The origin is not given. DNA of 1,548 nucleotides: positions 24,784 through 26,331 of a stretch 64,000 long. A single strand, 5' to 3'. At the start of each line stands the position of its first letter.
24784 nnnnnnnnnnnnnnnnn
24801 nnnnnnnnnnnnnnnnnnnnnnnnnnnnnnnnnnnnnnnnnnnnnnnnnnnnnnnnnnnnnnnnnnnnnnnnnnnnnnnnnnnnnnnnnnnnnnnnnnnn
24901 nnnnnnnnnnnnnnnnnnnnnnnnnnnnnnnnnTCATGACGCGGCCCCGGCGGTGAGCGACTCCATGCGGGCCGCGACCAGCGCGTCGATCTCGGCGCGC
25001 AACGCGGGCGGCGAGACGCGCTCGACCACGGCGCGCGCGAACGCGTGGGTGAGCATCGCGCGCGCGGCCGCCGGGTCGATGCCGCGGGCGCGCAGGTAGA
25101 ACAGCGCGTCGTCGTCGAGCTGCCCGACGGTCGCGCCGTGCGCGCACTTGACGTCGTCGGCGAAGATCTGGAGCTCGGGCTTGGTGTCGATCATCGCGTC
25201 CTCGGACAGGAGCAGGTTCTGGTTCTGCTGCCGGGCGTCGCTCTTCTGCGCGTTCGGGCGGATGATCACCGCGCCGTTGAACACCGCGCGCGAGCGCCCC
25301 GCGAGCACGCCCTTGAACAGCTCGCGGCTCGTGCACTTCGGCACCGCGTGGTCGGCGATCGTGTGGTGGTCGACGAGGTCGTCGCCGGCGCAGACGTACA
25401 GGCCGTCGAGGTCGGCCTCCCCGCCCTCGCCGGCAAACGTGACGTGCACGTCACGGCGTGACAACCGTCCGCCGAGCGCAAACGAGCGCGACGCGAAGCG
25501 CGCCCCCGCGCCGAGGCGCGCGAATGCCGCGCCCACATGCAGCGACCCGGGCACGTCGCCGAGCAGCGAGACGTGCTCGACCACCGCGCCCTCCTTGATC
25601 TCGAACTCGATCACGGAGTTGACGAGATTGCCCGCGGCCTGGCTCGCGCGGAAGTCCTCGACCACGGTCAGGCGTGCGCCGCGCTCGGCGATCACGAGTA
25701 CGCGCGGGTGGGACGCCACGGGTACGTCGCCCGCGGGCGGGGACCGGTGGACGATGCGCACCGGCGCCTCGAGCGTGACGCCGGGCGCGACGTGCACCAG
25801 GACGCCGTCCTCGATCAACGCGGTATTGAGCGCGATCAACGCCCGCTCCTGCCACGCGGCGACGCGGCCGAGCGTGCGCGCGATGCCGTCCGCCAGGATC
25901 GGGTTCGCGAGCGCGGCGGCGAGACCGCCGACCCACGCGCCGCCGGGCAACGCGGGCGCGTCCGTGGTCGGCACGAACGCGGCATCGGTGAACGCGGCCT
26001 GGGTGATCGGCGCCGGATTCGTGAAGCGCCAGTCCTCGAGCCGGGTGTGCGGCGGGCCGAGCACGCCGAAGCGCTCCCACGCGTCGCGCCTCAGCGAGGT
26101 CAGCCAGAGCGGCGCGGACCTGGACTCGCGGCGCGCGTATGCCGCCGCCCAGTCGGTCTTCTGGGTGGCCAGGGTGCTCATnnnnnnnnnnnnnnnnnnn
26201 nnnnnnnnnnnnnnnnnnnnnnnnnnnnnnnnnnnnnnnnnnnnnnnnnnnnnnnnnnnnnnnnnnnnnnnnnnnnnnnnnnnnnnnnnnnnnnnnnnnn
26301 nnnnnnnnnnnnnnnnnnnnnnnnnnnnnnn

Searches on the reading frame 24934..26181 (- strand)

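Call 60: search_protein_families(library=pfam, proteins=[window:24934-26181:-], max_evalue=0.01)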
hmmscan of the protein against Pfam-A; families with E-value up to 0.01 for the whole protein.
window:24934-26181:- (415 aa): 2 families
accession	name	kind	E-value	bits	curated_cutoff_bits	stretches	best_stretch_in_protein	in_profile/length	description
PF01458.23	SUFBD_core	-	1.8e-79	266.9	27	1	155-381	8-232/232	SUF system FeS cluster assembly, SufBD core domain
PF19295.5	SufBD_N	-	3.6e-13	50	23.5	1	69-143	99-172/172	SufBD protein N-terminal region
